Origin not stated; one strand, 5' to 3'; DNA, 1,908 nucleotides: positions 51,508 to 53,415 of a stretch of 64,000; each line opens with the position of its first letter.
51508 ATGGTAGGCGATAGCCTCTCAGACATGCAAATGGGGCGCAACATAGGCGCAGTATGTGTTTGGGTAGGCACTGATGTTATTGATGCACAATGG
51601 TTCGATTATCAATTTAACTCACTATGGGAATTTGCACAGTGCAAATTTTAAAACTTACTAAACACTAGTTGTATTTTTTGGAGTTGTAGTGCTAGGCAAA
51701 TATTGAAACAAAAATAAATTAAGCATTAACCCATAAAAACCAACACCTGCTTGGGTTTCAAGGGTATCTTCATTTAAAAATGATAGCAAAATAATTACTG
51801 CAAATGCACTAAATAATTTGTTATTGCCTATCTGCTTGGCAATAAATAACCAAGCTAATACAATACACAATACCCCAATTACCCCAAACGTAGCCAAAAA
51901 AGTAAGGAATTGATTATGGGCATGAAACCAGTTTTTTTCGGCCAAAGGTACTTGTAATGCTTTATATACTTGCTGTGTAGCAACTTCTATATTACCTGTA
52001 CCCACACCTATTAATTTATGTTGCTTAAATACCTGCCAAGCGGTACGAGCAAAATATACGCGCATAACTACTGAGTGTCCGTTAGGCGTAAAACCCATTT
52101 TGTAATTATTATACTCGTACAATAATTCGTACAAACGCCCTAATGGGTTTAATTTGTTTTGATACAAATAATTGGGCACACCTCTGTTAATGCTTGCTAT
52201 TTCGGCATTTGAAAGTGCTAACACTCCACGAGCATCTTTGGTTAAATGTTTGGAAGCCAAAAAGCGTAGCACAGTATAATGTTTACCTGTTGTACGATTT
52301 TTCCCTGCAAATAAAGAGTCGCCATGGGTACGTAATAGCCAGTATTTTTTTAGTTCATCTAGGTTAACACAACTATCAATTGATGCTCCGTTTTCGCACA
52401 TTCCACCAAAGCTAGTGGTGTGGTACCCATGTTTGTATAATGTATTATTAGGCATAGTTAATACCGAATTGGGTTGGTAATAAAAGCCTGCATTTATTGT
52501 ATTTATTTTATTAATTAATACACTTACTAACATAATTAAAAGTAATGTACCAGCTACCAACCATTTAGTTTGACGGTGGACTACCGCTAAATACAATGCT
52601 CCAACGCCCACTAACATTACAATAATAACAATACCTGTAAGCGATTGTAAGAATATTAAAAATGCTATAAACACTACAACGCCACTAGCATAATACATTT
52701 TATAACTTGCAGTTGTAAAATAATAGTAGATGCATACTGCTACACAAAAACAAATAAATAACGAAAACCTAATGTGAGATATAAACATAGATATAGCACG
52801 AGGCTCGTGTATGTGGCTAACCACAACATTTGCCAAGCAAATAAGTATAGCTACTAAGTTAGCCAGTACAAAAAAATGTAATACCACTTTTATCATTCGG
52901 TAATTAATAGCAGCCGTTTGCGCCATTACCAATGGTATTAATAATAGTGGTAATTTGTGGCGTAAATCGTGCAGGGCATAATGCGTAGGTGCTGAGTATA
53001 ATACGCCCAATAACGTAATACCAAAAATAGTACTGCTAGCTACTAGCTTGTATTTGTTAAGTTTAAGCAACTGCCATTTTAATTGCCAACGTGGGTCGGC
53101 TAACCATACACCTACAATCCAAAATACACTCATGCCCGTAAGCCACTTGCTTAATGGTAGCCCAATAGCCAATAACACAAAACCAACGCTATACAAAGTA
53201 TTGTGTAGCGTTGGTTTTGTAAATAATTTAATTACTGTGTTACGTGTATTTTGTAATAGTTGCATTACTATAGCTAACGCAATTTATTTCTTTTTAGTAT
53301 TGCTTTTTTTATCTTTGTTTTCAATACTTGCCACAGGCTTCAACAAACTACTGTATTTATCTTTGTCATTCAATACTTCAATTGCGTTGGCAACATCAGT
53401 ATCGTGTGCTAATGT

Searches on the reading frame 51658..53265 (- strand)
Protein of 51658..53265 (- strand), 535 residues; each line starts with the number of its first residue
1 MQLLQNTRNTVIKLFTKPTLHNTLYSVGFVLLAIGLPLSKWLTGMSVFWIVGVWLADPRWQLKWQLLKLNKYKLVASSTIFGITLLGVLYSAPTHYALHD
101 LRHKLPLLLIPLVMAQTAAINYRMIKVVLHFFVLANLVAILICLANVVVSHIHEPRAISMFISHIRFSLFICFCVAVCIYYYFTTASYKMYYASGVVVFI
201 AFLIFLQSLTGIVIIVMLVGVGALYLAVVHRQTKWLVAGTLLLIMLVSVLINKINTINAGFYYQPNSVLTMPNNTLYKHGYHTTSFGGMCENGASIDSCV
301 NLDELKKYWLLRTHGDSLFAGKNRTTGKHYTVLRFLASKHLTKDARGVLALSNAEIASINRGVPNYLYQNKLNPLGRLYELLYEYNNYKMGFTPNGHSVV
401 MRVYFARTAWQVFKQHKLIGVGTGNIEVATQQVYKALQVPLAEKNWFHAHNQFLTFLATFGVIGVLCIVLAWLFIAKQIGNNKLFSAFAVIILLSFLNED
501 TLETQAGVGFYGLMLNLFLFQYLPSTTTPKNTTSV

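Call 21: search_protein_families(library=pfam, proteins=[window:51658-53265:-], max_evalue=0.0001)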
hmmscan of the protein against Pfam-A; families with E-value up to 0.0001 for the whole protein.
window:51658-53265:- (535 aa): 1 family
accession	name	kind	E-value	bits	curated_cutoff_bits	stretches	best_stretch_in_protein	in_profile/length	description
PF04932.20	Wzy_C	-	1.4e-11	44.8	31.7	1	395-469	77-149/149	O-Antigen ligase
